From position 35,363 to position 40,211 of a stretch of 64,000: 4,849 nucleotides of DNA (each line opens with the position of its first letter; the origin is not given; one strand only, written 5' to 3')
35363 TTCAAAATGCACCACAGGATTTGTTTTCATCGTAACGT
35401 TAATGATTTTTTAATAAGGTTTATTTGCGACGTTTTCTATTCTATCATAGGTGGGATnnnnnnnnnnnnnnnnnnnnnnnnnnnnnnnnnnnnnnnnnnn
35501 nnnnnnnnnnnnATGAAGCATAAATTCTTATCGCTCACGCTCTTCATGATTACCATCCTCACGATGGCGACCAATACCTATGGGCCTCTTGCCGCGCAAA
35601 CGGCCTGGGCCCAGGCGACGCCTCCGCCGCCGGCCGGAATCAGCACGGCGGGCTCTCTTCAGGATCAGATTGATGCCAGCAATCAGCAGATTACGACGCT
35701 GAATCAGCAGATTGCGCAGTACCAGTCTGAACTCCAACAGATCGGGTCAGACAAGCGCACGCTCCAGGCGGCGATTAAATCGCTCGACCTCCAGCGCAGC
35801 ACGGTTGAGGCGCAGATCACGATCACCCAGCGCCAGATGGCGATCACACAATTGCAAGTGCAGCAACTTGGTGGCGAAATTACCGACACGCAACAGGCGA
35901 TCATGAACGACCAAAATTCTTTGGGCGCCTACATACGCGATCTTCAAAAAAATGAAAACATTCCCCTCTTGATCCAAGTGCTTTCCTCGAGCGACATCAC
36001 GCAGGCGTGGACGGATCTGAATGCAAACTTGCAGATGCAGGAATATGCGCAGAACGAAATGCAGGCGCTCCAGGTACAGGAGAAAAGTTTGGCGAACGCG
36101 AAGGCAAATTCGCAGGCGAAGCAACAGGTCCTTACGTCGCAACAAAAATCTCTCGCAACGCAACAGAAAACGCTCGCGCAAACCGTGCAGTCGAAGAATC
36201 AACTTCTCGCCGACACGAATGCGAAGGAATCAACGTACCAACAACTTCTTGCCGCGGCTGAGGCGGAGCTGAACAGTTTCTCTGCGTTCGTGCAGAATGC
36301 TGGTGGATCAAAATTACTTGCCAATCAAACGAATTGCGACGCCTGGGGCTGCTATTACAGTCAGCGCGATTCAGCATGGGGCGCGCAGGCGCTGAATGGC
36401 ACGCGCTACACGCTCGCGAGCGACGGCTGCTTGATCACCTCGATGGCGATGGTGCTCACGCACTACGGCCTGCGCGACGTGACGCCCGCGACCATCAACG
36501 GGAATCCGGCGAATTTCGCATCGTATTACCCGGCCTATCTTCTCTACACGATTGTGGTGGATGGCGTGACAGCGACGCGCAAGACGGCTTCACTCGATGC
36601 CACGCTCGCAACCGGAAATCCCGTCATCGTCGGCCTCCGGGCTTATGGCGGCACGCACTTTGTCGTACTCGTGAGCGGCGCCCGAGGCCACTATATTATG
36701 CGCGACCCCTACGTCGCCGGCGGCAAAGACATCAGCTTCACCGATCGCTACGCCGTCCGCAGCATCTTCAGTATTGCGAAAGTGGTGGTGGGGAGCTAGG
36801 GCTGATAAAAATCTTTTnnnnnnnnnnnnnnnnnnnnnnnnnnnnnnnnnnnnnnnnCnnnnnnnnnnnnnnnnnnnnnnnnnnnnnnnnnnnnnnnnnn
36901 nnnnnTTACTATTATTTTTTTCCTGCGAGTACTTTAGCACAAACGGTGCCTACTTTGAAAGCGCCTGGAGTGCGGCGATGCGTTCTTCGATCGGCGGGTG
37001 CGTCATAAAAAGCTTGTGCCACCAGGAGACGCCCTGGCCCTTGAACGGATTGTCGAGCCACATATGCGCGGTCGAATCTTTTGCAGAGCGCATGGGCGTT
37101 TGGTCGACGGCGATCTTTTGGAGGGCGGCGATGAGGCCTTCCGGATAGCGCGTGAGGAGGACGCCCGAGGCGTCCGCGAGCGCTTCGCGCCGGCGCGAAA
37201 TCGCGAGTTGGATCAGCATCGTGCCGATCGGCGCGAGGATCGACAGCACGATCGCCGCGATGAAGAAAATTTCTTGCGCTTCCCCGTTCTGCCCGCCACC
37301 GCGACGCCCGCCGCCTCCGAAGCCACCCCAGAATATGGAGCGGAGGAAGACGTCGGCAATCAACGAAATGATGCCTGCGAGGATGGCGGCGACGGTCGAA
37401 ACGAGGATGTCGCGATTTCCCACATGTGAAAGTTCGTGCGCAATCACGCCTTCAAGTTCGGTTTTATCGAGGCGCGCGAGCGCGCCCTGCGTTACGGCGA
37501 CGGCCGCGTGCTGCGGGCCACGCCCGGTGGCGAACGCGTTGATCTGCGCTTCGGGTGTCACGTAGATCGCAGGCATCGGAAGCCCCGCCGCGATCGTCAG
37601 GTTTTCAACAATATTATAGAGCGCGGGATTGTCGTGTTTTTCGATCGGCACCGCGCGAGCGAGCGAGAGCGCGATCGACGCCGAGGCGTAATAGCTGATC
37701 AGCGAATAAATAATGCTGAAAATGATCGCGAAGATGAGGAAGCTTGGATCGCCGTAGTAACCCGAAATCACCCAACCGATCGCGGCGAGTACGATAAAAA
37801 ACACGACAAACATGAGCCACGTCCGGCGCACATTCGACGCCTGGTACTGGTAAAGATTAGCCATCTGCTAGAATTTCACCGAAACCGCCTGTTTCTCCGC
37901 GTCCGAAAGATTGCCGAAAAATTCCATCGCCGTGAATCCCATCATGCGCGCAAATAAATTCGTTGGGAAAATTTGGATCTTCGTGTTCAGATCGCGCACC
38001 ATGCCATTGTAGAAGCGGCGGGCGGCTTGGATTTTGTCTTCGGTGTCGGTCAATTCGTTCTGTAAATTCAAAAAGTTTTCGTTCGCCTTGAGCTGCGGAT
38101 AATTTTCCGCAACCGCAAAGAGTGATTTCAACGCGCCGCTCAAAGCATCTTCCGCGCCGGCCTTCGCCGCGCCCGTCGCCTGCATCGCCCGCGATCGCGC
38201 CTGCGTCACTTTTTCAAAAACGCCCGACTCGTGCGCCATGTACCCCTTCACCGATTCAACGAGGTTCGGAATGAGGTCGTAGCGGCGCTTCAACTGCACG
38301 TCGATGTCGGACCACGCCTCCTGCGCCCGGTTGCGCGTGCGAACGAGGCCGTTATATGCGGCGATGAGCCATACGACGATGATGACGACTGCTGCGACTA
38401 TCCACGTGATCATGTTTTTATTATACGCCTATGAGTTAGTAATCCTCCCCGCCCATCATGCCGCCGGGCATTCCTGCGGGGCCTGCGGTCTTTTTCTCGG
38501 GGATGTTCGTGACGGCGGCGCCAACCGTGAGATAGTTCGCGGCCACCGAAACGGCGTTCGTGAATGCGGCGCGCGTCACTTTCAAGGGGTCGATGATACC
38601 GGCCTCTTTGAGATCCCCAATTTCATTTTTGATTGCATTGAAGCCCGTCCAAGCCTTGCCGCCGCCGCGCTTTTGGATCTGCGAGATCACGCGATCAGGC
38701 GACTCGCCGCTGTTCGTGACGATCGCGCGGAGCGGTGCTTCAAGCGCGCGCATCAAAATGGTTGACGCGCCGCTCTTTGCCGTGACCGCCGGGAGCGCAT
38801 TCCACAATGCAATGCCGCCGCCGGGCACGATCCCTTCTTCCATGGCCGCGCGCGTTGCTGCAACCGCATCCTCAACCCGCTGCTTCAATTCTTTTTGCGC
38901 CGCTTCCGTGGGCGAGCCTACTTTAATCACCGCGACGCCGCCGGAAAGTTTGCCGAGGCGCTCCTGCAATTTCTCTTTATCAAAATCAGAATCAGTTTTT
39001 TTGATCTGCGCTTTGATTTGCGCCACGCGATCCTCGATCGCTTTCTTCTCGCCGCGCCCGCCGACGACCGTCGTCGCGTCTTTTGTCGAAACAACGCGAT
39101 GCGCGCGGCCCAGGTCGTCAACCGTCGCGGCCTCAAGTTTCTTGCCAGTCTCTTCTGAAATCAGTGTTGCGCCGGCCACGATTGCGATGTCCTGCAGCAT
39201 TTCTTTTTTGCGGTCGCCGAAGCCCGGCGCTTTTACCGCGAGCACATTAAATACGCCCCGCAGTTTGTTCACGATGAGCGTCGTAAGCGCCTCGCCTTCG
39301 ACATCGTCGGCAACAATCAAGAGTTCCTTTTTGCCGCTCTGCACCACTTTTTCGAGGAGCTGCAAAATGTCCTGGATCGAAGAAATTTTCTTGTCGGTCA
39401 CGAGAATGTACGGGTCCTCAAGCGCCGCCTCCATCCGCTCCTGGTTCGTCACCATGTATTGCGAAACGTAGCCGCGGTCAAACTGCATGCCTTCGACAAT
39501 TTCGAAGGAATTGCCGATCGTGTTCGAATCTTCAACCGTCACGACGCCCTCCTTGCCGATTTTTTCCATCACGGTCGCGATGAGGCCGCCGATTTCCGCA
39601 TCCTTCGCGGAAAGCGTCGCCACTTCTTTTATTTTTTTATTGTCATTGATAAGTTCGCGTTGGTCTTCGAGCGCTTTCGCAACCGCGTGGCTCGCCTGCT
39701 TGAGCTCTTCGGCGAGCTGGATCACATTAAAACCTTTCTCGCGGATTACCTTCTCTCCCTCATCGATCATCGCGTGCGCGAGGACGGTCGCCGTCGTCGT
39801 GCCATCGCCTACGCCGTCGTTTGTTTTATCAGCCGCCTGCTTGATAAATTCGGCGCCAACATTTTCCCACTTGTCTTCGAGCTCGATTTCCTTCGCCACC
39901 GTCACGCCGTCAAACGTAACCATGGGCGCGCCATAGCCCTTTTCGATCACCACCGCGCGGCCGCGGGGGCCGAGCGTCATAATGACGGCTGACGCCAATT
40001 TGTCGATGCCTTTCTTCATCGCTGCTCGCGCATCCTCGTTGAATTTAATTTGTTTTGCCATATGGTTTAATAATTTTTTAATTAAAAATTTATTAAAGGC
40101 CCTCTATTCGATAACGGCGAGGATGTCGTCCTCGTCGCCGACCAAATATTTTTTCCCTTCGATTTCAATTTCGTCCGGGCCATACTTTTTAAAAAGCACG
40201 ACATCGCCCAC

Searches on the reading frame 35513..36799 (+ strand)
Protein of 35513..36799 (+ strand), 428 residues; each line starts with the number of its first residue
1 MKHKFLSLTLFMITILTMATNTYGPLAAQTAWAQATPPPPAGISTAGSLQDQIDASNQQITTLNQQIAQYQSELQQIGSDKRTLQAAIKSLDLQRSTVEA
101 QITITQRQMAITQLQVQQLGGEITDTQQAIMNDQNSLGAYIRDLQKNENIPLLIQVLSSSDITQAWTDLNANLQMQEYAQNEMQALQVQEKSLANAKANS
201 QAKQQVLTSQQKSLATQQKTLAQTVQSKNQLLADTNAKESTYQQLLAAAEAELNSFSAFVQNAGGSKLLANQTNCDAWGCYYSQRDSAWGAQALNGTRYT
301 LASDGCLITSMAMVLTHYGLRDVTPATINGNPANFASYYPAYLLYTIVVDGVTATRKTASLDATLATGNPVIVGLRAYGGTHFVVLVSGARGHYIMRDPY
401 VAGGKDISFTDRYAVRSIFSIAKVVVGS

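Call 9: search_protein_families(library=pfam, proteins=[window:35513-36799:+], max_evalue=0.001)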
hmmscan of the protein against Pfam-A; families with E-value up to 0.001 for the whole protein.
window:35513-36799:+ (428 aa): 1 family
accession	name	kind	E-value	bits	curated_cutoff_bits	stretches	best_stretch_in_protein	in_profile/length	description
PF13529.12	Peptidase_C39_2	-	0.0001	23.3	24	1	281-400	5-143/143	Peptidase_C39 like family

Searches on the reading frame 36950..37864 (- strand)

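Call 9: search_protein_families(library=pfam, proteins=[window:36950-37864:-], max_evalue=0.001)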
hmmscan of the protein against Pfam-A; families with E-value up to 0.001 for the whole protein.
window:36950-37864:- (304 aa): 1 family
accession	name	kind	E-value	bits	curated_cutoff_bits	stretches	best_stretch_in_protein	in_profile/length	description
PF01435.24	Peptidase_M48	-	8.6e-30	104.4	20.3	1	78-301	3-184/186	Peptidase family M48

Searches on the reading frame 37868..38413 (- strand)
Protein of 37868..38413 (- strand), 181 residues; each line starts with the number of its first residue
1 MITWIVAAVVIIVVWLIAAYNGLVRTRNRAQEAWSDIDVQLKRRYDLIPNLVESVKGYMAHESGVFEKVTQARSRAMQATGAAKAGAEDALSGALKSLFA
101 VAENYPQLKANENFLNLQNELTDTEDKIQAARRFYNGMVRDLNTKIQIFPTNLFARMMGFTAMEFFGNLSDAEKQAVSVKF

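Call 9: search_protein_families(library=pfam, proteins=[window:37868-38413:-], max_evalue=0.001)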
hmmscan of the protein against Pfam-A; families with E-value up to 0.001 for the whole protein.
window:37868-38413:- (181 aa): 1 family
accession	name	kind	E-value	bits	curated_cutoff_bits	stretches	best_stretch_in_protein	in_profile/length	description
PF04011.17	LemA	-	3e-60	202.8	26.2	1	33-181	1-149/149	LemA family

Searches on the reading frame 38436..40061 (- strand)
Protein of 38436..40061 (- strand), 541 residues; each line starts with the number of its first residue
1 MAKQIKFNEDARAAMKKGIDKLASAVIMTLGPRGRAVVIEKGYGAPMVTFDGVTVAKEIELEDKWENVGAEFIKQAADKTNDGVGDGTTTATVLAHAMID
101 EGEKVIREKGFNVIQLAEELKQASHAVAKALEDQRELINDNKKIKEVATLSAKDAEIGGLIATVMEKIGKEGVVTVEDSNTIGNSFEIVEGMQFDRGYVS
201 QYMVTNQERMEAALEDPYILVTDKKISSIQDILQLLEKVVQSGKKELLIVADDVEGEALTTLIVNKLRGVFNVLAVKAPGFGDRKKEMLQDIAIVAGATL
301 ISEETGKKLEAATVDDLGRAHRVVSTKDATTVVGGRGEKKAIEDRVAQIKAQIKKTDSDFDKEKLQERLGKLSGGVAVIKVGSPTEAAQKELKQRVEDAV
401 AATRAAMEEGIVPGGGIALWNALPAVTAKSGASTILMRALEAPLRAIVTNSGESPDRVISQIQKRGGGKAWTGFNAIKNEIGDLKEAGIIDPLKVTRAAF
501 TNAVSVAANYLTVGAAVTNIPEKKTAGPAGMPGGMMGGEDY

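Call 9: search_protein_families(library=pfam, proteins=[window:38436-40061:-], max_evalue=0.001)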
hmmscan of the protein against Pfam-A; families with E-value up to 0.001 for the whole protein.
window:38436-40061:- (541 aa): 1 family
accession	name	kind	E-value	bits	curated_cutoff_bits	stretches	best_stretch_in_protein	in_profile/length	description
PF00118.29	Cpn60_TCP1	-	3.6e-61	207.8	34.3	1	22-515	1-484/490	TCP-1/cpn60 chaperonin family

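Call 67: list_cluster_members(proteins=[P0001, P0073, window:38436-40061:-, window:54957-56231:+])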
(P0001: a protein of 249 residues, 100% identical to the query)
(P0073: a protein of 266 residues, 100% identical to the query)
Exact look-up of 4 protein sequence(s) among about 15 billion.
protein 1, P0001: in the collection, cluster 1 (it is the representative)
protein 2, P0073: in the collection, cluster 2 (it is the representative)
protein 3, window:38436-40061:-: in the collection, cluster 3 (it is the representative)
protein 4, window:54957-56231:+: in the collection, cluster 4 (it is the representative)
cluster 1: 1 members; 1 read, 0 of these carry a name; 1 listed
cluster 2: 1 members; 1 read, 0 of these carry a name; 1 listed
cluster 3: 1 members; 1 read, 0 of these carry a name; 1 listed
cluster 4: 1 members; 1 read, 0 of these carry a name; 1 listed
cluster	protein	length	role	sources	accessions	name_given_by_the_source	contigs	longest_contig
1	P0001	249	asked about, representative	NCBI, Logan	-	-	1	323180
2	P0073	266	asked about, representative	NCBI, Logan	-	-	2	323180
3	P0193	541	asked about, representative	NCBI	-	-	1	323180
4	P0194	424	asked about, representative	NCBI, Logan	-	-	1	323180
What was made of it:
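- Tried and rejected: The cluster look-up gave no accession or organism name (call 67).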
